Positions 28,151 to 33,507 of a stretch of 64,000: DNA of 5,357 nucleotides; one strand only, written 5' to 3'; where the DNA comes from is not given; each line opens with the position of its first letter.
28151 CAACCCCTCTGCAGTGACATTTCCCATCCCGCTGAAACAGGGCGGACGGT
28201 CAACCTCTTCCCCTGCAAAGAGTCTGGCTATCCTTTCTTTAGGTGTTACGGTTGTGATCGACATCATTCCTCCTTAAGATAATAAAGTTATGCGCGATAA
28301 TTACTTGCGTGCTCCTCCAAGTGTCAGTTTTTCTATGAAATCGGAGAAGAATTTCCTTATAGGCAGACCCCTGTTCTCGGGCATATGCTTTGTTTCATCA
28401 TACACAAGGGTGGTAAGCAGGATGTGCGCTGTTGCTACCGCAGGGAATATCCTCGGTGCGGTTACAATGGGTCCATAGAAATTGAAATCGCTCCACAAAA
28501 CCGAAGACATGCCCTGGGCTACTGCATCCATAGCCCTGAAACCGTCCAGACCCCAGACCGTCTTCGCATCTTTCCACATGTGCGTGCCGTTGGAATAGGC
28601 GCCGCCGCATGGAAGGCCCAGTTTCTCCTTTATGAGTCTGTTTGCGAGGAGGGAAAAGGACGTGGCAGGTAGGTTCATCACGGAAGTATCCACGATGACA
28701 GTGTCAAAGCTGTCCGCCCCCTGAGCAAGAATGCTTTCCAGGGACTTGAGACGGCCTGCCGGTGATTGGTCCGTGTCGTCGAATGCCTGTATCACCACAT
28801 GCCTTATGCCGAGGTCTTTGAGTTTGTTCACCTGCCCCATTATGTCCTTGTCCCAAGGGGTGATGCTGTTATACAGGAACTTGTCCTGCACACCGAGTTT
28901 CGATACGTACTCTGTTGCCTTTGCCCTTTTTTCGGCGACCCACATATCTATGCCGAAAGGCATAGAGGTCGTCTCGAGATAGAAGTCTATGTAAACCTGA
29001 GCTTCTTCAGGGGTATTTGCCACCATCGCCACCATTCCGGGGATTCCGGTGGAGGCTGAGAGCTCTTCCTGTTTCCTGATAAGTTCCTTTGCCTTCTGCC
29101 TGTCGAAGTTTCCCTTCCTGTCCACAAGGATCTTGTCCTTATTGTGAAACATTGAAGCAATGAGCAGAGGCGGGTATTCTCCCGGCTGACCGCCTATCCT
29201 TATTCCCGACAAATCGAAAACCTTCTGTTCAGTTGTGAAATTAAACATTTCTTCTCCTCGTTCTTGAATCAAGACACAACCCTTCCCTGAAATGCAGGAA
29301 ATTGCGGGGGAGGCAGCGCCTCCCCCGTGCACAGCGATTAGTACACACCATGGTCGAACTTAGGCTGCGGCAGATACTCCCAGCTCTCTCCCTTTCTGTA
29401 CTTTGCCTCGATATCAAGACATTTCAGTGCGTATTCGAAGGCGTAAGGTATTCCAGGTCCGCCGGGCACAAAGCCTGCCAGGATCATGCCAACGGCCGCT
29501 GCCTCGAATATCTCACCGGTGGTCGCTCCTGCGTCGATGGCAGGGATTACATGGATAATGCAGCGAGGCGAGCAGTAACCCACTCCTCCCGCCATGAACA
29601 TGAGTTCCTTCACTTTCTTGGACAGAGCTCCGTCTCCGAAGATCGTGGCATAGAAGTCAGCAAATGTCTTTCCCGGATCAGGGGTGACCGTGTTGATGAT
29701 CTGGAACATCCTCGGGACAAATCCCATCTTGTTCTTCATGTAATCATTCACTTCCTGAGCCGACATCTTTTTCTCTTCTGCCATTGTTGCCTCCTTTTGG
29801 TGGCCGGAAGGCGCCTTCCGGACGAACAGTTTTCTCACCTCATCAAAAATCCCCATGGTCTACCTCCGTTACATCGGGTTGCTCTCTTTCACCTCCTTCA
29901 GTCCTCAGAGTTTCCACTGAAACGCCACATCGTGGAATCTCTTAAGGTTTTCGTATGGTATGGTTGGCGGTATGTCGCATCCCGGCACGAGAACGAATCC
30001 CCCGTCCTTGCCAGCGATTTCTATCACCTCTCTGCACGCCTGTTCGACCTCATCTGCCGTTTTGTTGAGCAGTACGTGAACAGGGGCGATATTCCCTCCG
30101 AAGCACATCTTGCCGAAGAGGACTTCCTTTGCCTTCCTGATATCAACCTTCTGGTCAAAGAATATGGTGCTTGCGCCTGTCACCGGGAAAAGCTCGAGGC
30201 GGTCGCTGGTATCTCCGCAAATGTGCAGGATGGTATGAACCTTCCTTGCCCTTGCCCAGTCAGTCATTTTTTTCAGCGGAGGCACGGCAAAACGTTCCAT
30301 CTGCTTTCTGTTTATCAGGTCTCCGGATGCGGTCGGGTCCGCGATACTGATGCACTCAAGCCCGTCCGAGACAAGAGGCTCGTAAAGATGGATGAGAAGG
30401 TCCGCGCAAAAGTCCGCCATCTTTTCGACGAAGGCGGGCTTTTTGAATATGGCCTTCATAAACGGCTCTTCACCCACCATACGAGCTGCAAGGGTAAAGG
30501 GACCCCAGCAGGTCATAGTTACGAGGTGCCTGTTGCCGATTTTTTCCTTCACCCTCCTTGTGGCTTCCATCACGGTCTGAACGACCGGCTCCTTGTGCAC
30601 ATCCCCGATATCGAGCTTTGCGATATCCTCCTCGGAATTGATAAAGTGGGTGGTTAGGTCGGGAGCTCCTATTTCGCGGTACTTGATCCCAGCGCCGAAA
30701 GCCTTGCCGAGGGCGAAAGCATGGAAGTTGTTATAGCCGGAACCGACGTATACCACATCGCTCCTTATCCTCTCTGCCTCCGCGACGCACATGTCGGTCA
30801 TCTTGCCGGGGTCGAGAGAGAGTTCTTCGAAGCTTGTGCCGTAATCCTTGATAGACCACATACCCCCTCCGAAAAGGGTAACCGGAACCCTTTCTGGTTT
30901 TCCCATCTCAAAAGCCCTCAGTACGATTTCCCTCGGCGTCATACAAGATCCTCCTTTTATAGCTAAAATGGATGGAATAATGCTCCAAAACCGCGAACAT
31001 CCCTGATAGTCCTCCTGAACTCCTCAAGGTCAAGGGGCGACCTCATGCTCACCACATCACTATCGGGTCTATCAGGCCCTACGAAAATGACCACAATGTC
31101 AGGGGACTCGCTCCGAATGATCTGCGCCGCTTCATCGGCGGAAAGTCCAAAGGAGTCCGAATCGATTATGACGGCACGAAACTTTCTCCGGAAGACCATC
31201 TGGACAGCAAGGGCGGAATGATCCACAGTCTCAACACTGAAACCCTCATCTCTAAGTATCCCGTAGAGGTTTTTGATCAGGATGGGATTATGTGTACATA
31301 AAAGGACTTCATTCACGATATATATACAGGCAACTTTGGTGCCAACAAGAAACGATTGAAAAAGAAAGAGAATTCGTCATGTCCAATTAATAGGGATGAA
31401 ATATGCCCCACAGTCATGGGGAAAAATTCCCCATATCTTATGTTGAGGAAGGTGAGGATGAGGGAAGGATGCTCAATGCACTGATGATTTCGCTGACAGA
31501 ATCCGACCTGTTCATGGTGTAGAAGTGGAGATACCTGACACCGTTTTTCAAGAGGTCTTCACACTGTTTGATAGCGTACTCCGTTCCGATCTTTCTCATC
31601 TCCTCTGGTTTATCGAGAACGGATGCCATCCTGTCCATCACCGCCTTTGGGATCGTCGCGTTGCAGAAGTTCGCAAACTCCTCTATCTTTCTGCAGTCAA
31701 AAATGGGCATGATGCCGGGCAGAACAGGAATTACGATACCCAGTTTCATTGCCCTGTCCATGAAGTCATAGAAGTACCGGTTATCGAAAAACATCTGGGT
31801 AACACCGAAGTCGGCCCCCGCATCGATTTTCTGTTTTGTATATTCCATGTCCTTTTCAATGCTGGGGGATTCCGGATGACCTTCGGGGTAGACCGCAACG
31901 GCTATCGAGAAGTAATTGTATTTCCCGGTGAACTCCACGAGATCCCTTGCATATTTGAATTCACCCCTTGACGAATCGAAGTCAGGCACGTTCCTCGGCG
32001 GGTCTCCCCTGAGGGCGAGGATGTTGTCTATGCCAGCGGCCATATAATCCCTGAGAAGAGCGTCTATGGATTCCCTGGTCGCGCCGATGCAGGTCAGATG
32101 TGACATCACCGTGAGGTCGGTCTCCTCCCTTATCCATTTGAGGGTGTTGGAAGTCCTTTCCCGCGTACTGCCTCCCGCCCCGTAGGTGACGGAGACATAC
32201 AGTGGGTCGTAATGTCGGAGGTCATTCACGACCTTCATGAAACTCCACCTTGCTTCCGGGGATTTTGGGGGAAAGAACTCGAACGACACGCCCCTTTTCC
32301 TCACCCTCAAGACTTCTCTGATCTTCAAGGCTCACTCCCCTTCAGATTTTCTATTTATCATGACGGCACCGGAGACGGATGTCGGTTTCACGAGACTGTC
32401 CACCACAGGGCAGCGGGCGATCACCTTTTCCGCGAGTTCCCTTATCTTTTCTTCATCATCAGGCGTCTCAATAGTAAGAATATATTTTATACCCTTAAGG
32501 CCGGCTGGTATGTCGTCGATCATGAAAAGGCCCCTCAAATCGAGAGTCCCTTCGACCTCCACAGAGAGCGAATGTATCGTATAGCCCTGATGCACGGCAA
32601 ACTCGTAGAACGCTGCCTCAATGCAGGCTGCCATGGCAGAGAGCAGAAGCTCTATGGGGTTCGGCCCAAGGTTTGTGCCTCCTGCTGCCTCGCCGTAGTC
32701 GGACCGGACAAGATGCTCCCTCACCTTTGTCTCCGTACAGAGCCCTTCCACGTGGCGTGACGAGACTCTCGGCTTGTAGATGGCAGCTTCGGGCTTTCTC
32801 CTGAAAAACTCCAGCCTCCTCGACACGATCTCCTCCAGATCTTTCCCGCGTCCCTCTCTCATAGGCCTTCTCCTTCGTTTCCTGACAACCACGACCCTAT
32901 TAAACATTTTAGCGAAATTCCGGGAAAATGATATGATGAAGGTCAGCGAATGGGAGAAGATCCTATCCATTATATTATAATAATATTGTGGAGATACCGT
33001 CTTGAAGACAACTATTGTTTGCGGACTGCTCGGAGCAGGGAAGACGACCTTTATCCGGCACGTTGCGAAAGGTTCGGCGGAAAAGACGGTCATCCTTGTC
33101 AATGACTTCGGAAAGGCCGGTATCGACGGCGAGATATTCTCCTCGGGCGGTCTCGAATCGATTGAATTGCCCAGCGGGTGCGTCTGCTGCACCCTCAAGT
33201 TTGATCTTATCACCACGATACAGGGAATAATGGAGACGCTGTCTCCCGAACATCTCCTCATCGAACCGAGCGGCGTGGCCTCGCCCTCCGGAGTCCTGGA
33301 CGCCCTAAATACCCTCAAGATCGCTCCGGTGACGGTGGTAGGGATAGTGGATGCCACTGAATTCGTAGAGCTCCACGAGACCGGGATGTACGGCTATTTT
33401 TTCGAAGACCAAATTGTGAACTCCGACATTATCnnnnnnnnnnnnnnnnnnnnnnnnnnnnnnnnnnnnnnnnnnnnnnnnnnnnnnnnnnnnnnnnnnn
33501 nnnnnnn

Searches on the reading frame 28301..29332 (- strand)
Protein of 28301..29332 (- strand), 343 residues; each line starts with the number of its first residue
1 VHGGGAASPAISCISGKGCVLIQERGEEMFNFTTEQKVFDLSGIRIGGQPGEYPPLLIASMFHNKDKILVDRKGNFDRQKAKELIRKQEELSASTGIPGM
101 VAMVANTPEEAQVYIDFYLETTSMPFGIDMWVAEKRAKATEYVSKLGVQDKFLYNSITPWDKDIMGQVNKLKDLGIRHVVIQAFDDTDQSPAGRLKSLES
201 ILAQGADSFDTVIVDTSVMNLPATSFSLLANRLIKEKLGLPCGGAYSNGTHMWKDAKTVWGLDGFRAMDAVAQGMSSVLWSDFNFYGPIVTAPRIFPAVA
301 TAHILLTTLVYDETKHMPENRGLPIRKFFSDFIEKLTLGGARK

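Call 47: search_protein_families(library=pfam, proteins=[window:28301-29332:-], max_evalue=0.00001)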
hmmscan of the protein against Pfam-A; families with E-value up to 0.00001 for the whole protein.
window:28301-29332:- (343 aa): 1 family
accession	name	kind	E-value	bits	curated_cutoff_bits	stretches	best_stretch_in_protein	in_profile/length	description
PF02007.24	MtrH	-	3.2e-54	184.5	22.8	1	35-308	2-289/299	Tetrahydromethanopterin S-methyltransferase MtrH subunit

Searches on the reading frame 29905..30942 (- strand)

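Call 47: search_protein_families(library=pfam, proteins=[window:29905-30942:-], max_evalue=0.00001)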
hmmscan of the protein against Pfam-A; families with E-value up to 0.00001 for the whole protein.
window:29905-30942:- (345 aa): 1 family
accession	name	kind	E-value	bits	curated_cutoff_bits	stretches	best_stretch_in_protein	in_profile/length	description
PF01208.23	URO-D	-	6.5e-58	196.8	23.9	1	2-340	1-343/346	Uroporphyrinogen decarboxylase (URO-D)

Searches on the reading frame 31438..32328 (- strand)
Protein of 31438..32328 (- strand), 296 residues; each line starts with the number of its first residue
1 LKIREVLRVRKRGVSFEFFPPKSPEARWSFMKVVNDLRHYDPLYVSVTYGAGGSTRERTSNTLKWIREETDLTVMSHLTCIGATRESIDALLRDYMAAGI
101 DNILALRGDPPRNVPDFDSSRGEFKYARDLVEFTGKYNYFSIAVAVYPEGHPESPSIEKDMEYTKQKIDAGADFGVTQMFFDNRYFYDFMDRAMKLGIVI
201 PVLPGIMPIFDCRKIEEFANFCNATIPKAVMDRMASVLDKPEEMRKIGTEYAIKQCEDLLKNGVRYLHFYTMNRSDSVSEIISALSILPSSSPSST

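Call 10: search_protein_families(library=pfam, proteins=[window:31438-32328:-], max_evalue=0.0001)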
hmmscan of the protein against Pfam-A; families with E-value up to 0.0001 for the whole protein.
window:31438-32328:- (296 aa): 1 family
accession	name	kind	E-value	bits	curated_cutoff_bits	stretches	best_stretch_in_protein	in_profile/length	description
PF02219.23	MTHFR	-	4.7e-94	315.4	24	1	2-285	1-286/287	Methylenetetrahydrofolate reductase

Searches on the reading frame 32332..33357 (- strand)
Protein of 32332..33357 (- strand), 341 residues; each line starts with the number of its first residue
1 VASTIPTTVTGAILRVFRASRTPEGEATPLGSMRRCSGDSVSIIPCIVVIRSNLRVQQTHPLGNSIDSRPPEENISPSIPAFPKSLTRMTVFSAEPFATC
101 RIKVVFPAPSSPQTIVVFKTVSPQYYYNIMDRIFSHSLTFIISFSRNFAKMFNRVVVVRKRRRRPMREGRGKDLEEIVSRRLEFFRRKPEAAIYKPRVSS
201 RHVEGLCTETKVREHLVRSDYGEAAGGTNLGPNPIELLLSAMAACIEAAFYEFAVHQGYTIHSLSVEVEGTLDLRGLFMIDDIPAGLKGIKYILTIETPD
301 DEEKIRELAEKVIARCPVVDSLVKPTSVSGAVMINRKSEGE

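Call 10: search_protein_families(library=pfam, proteins=[window:32332-33357:-], max_evalue=0.0001)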
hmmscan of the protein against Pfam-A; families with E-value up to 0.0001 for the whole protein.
window:32332-33357:- (341 aa): 1 family
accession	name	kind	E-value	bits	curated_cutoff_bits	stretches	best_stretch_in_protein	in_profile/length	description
PF02566.24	OsmC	-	4.5e-19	69.1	27.5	1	227-328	1-97/100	OsmC-like protein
